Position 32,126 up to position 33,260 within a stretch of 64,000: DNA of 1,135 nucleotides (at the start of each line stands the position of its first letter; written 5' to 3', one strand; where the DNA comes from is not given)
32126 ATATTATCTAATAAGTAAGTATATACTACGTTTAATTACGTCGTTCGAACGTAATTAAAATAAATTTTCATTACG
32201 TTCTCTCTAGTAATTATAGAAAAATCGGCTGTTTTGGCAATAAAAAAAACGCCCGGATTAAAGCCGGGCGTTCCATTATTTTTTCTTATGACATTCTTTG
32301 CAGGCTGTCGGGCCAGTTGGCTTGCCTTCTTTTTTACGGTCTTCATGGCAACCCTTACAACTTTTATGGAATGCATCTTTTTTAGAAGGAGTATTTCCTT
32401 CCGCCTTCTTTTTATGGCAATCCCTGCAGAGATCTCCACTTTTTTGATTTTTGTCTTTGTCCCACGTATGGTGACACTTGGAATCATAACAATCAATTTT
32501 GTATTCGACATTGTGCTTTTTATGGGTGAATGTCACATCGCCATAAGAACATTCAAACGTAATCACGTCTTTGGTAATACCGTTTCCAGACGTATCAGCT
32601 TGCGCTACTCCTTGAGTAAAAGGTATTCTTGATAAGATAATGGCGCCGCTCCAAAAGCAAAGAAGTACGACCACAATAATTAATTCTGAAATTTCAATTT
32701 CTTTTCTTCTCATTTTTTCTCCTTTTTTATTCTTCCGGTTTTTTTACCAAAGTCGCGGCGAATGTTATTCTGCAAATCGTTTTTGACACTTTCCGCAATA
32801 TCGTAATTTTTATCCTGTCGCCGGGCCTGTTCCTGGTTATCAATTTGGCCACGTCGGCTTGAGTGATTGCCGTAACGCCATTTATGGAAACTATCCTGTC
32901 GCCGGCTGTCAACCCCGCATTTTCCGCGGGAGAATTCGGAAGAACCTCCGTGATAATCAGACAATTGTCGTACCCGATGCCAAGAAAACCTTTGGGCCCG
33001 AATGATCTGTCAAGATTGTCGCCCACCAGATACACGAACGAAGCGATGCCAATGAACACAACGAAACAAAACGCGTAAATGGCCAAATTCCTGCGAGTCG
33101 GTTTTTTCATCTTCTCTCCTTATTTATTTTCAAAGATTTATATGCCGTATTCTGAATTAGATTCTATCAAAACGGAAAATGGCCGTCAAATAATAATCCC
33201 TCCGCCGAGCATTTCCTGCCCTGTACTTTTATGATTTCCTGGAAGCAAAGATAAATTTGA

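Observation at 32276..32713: A tetraheme c3/c7-type cytochrome in an otherwise fermentative-looking, reduced gene set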

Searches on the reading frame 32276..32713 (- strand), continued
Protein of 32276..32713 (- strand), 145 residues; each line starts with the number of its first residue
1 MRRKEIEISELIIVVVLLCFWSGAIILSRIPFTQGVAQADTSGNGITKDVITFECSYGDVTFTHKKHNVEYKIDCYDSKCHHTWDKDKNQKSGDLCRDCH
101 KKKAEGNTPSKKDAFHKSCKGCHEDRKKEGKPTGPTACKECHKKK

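Call 71: find_encoding_contigs(protein=P0010, flank=5000, max_places=2)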
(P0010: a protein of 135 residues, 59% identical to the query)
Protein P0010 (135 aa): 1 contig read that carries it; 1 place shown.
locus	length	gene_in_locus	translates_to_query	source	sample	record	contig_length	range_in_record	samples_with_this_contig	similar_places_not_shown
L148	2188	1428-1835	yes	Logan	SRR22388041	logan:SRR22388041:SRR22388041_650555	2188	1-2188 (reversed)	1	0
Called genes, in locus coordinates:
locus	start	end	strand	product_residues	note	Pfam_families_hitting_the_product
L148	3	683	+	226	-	?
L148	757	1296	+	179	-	PF01862:PvlArgDC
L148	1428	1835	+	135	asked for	PF02085:Cytochrom_CIII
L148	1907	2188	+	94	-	?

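Call 72: find_encoding_contigs(protein=P0008, flank=5000, max_places=2)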
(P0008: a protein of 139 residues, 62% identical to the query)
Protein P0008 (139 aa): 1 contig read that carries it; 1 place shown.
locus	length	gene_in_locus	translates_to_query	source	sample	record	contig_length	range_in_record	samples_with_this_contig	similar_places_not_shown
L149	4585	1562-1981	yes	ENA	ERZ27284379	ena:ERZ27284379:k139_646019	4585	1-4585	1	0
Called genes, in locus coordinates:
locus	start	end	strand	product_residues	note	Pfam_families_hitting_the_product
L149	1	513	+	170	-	?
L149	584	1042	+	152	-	-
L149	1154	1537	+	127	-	PF00595:PDZ, PF13180:PDZ_2, PF17820:PDZ_6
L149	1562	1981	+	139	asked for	PF02085:Cytochrom_CIII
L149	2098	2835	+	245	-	-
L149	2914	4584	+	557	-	?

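Call 75: search_protein_families(library=pfam, proteins=[L149:584-1042:+, L149:2098-2835:+, L143:53-568:+, L141:1047-1505:-], max_evalue=0.01)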
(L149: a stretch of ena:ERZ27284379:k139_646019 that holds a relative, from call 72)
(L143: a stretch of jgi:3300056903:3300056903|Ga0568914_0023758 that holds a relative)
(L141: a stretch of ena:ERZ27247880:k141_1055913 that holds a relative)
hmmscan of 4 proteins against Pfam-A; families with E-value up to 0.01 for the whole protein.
L149:584-1042:+ (152 aa): 0 families

L149:2098-2835:+ (245 aa): 0 families

L143:53-568:+ (171 aa): 0 families

L141:1047-1505:- (152 aa): 1 family
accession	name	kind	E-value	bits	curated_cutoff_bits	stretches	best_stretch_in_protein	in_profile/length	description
PF01894.22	UPF0047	-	1.9e-31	109.1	27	1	20-148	1-116/117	Uncharacterised protein family UPF0047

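Call 92: search_solved_structures(query=A1, max_evalue=0.001, show_alignments=5)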
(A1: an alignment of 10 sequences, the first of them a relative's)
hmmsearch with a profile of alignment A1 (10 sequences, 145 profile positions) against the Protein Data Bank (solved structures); distinct sequences matched with E-value up to 0.001: 25.
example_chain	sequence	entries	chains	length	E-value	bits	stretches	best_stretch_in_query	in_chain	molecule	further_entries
3cao_A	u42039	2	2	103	3.3e-12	50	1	61-144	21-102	CYTOCHROME C3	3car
1h29_A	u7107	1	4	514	6.1e-10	42.6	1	78-142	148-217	HIGH-MOLECULAR-WEIGHT CYTOCHROME C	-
1gws_A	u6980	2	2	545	6.2e-10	42.6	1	78-142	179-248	HIGH-MOLECULAR-WEIGHT CYTOCHROME C | High-molecular-weight cytochrome c precursor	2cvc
2e84_A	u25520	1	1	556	1.2e-07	35.2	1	78-144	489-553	High-molecular-weight cytochrome c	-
2cy3_A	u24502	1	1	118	1.6e-07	34.8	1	60-143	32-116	CYTOCHROME C3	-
3h34_A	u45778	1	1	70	3.8e-07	33.5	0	96-142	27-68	Cytochrome c7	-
1w7o_A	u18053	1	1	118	5e-07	33.2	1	60-143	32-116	CYTOCHROME C3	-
2bq4_A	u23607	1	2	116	7.8e-07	32.5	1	60-145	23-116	BASIC CYTOCHROME C3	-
3h4n_A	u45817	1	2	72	2.4e-06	31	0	96-144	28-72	Cytochrome c7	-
1z1n_X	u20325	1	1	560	5.3e-06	29.8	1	77-143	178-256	sixteen heme cytochrome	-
1aqe_A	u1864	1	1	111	6e-06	29.6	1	56-142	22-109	CYTOCHROME C3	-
1czj_A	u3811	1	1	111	8.9e-06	29.1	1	56-142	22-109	CYTOCHROME C3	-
3bxu_A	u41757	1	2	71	1.5e-05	28.4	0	96-144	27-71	Cytochrome c3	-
2n91_A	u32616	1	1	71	6.1e-05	26.4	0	90-144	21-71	Cytochrome C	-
4haj_A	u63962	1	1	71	0.00013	25.3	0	93-144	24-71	PpcA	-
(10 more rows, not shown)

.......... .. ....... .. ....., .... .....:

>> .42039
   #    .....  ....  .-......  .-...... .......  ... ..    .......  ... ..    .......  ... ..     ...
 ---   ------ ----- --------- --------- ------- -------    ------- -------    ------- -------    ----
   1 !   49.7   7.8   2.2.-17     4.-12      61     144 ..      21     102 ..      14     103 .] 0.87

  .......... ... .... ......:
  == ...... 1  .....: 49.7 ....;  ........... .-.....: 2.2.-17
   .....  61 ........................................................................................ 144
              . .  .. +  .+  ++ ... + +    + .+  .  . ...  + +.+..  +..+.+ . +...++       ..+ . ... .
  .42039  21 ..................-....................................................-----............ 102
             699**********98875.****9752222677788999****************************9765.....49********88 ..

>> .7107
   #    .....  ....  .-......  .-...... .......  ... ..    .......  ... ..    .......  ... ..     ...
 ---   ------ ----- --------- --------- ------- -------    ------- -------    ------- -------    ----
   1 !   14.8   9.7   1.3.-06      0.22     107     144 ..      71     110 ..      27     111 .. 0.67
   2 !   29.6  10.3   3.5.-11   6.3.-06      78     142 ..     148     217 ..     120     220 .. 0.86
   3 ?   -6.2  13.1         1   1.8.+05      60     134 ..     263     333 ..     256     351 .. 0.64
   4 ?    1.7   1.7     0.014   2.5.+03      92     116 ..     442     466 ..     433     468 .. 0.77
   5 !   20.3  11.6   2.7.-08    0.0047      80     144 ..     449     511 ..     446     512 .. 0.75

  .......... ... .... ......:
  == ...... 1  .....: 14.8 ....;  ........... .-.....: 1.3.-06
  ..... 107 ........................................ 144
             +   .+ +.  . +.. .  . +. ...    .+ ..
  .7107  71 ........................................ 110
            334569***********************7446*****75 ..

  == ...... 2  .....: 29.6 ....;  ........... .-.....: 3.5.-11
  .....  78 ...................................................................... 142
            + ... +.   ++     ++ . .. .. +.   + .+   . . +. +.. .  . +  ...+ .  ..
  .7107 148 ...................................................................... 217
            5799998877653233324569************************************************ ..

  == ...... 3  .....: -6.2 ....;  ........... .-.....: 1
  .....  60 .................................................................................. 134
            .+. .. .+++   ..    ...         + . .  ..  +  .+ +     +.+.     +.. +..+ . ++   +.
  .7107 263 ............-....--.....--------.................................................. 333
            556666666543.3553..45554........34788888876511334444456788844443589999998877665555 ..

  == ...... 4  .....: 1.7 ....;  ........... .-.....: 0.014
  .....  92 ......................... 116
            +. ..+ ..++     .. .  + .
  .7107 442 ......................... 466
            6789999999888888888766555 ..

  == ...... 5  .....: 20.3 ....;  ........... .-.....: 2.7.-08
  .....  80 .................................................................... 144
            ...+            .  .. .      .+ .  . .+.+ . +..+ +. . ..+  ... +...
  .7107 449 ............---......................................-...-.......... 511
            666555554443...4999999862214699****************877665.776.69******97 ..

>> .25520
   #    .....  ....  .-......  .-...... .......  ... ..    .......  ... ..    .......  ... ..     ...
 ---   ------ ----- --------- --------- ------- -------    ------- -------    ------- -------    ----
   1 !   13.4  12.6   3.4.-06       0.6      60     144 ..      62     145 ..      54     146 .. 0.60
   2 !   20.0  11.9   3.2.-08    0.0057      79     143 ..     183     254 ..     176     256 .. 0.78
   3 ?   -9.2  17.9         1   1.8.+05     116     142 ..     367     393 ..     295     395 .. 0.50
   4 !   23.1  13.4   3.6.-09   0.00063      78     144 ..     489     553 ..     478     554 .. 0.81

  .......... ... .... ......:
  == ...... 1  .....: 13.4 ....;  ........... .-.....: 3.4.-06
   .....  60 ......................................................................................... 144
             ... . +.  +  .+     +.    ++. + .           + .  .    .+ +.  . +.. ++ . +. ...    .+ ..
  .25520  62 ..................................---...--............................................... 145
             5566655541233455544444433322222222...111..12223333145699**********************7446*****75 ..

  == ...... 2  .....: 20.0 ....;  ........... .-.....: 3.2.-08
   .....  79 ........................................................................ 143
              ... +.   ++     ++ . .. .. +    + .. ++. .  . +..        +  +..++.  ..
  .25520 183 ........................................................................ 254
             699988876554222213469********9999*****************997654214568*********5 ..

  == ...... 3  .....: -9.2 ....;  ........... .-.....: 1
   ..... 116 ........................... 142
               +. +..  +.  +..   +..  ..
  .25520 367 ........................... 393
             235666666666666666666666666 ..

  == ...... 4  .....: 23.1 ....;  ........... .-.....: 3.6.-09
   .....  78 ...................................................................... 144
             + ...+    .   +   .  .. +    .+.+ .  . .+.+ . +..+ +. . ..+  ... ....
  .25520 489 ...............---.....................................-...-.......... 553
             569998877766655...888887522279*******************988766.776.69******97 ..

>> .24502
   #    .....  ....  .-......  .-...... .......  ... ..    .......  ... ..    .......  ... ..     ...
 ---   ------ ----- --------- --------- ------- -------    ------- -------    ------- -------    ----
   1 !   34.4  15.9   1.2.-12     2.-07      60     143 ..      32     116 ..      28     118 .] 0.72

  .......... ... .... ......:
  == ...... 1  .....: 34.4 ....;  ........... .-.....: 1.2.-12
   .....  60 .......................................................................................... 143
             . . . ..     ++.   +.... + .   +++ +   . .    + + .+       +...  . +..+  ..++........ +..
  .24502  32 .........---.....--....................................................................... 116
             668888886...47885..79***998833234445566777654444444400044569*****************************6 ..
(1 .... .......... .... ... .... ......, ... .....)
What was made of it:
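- Closest known: Tetraheme cytochrome c3 of sulfate reducers. Different: The first heme site is CX4CH here but CXXCH in 3cao and 2cy3 (call 92).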

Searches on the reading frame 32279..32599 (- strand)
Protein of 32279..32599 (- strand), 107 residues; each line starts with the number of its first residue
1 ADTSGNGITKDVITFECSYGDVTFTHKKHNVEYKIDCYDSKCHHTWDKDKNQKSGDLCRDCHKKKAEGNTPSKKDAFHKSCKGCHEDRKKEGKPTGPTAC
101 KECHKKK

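Call 66: predict_structure(alignment_id=A3)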
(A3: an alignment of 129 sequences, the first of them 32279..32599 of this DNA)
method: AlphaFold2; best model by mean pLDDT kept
length: 107 residues; sequences in the alignment: 129
mean_pLDDT: 63.5   pTM: 0.52
mean pLDDT of the five models: 63.5, 55.5, 52.4, 50.9, 48.1
residues with pLDDT >= 90: 0; 70-90: 41; 50-70: 54; < 50: 12
segments of 3 or more residues with pLDDT < 50: 1-6, 69-71
pLDDT, mean of each block of 10 residues (from residue 1): 42 72 67 58 54 55 52 67 82 79 72
secondary structure, 60 per line:
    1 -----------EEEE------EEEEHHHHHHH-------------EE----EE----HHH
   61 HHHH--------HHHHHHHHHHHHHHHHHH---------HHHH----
elements in order: E12-15 E22-25 H26-32 H58-64 H73-90 H100-103

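Call 68: fold_search(model_id=the predicted structure, library=pdb)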
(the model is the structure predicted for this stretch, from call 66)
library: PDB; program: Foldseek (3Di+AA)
matches with E <= 10: 45; with E <= 0.001: 3
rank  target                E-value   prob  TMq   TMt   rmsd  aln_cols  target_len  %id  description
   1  3bxu_A                2.7e-04  1.00  0.49  0.69   4.2        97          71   38  PpcB, A Cytochrome c7 from Geobacter sulfurreducens (released 2008-07-01)
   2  2n91_MODEL_1_A        6.0e-04  1.00  0.46  0.64   4.7        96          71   40  A key amino acid in the control of different functional behavior within the triheme cytochrome family from Geo (released 2016-09-21)
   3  3h34                  9.4e-04  1.00  0.48  0.69   3.9        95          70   36  PpcE, A cytochrome c7 from Geobacter sulfurreducens (released 2009-12-29)
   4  3h4n_B                1.6e-03  1.00  0.47  0.69   4.0        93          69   32  PpcD, A cytochrome c7 from Geobacter sulfurreducens (released 2009-12-29)
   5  3cao                  2.9e-03  1.00  0.54  0.56   5.0        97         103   34  OXIDISED STRUCTURE OF THE ACIDIC CYTOCHROME C3 FROM DESULFOVIBRIO AFRICANUS (released 2000-07-23)
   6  1w7o                  4.3e-03  1.00  0.48  0.44   5.2       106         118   29  cytochrome c3 from Desulfomicrobium baculatus (released 2004-09-29)
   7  2cy3                  4.6e-03  1.00  0.48  0.45   5.1       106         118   30  CRYSTAL STRUCTURE OF CYTOCHROME C3 FROM DESULFOVIBRIO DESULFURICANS NORWAY AT 1.7 ANGSTROMS RESOLUTION (released 1994-10-15)
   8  4hb8                  6.4e-03  1.00  0.47  0.67   3.9        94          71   34  Crystal structure of PpcA K22Q mutant (released 2012-10-31)
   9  4hbf                  6.8e-03  1.00  0.47  0.66   4.0        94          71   33  Crystal structure of PpcA V13A mutant (released 2012-10-31)
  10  2cvc                  8.9e-03  0.99  0.53  0.14   5.0       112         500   26  Crystal structure of High-Molecular Weight Cytochrome c from Desulfovibrio vulgaris (Hildenborough) (released 2006-06-06)
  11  3h33                  9.5e-03  1.00  0.43  0.62   5.9        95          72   32  PpcC, A cytochrome c7 from Geobacter sulfurreducens (released 2009-12-29)
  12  4hb6                  1.2e-02  1.00  0.47  0.66   4.0        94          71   34  Crystal structure of PpcA K22E mutant (released 2012-10-31)
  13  1os6                  1.3e-02  0.99  0.38  0.55   6.3        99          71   30  Cytochrome c7 (PpcA) from Geobacter sulfurreducens (released 2004-02-03)
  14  3sj1                  1.5e-02  0.99  0.40  0.57   6.3        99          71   31  PpcA M58D mutant (released 2012-07-04)
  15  3sel                  1.7e-02  0.99  0.47  0.67   3.9        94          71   34  PpcA M58N mutant (released 2012-06-27)
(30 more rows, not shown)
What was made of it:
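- Closest known: Triheme cytochromes c7. Same: These are the top Foldseek E-values (PpcB 3bxu at 2.7e-4, call 68).
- Tried and rejected: It was repeated on the mature domain with 129 sequences (calls 66, 68).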

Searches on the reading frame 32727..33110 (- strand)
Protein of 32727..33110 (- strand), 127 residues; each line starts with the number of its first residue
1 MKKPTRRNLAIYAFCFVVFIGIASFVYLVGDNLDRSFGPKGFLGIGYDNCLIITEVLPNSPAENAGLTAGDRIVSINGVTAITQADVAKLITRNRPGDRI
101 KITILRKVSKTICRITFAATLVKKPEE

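Call 4: search_protein_families(library=pfam, proteins=[window:32727-33110:-], max_evalue=0.1)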
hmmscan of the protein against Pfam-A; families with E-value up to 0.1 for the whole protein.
window:32727-33110:- (127 aa): 8 families
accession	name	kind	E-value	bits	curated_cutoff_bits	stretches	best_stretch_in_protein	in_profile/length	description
PF17820.7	PDZ_6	-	1.4e-14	54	27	1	52-106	1-54/54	PDZ domain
PF13180.12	PDZ_2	-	3e-13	50.3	27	1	50-108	13-71/80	PDZ domain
PF00595.29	PDZ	-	1.6e-10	41.7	23.2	1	49-104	25-80/81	PDZ domain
PF04495.20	GRASP55_65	-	0.0011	19.7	27.7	1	48-116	42-110/138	GRASP55/65 PDZ-like domain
PF19455.4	DUF5993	-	0.015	15.9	27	0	6-33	19-46/50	Family of unknown function (DUF5993)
PF14685.13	PDZ_Tricorn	-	0.016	15.6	25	1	59-107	30-79/88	Tricorn protease PDZ domain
PF21558.3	Pept_S41_N_bact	-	0.021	15.2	27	1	58-86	11-39/87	Bacteroidetes, Peptidase, S41 family, N-terminal domain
PF19805.5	DUF6288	-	0.062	12.9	26.3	1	52-93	4-49/402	Family of unknown function (DUF6288)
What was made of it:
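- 32727..33110 (-): 127-aa protein with an N-terminal transmembrane helix and a single PDZ domain. It is co-oriented with the cytochrome and 13 nt upstream of it. PDZ_6 at 1.4e-14 (call 4).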

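Call 5: search_protein_families(library=ncbifam, proteins=[window:32727-33110:-], max_evalue=0.1)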
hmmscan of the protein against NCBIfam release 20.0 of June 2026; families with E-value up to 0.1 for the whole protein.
window:32727-33110:- (127 aa): 25 families
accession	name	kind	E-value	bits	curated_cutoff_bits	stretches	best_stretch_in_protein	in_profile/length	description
TIGR02037.1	degP_htrA_DO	subfamily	6.1e-12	45.2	416.2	1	44-118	254-328/434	Do family serine endopeptidase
TIGR02038.1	protease_degS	equivalog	2e-10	40.4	422.95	1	49-112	278-341/351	outer membrane-stress sensor serine endopeptidase DegS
TIGR00054.1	TIGR00054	equivalog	2.6e-10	39.7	147.55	1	48-116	201-268/421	RIP metalloprotease RseP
NF041199.1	trx7_PDZ_seleno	equivalog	2.2e-09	36.7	300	1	48-117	202-272/390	Trx7/PDZ domain-containing (seleno)protein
NF041521.1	HhoA_HhoB_HtrA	equivalog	2.3e-09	37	450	1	45-115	259-329/335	HhoA/HhoB/HtrA family serine endopeptidase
NF007526.1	PRK10139.1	equivalog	3.9e-09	35.7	756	1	52-111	294-353/456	serine endoprotease DegQ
NF047968.1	SerProtHtrA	equivalog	6.2e-09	35.7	470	1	46-117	286-357/357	serine protease HtrA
NF008147.1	PRK10898.1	equivalog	9.8e-09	34.8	408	1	50-116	280-346/352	outer membrane-stress sensor serine endopeptidase DegS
TIGR00225.1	prc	subfamily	1.8e-08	33.8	218.6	1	48-113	61-127/335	C-terminal processing peptidase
TIGR02860.1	spore_IV_B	equivalog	8.1e-08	31.6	305.25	1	40-110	105-173/402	SpoIVB peptidase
NF008046.0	PRK10779.1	equivalog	1.2e-07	31.2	477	1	52-115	225-287/450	sigma E protease regulator RseP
NF040960.1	MamE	equivalog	1.3e-07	30.6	800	1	47-110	465-528/659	magnetosome formation protease MamE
NF045589.1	Cterm_S41_CtpB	exception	4.8e-07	28.8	633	1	50-110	131-192/416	carboxyl-terminal processing protease CtpB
TIGR03900.1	prc_long_Delta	hypoth_equivalog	6.9e-07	27.6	660.95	1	37-116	139-219/973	MXAN_5808 family serine peptidase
NF045588.1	Cterm_S41_CtpA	exception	2.8e-05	23.2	625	1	52-114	127-190/401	carboxyl-terminal processing protease CtpA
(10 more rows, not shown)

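Call 13: find_encoding_contigs(protein=window:32727-33110:-, flank=10000, max_places=3)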
Protein window:32727-33110:- (127 aa): no gene with exactly this product is on record in the collection.

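Call 102: search_protein_representatives(protein=window:32727-33110:-)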
Query: 127 residues. Proteins with E-value up to 0.001 (for the whole library): 15102; up to 1e-10: 1578; up to 1e-30: 10. The best 150 are listed.
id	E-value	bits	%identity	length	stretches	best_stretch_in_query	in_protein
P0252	3.1e-54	198.6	35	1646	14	30-125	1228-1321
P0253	7.1e-50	184.5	35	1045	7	41-110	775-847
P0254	1.3e-44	167.5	64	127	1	1-125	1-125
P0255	1.6e-40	154.3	32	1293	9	39-119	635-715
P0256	1.2e-39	151.5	38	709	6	43-120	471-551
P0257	1.6e-36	141.4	35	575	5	51-119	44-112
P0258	4.1e-35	136.8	33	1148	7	48-122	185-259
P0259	1.5e-32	128.6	45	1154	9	52-104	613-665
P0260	1.8e-32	128.3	33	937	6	46-117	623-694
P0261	3.0e-31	124.3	36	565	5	38-109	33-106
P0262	2.2e-30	121.5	37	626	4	44-107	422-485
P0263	8.2e-30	119.7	54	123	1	1-127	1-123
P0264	1.4e-29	119.0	30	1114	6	34-109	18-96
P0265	2.1e-28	115.2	33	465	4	47-117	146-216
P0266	4.1e-28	114.2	41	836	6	53-107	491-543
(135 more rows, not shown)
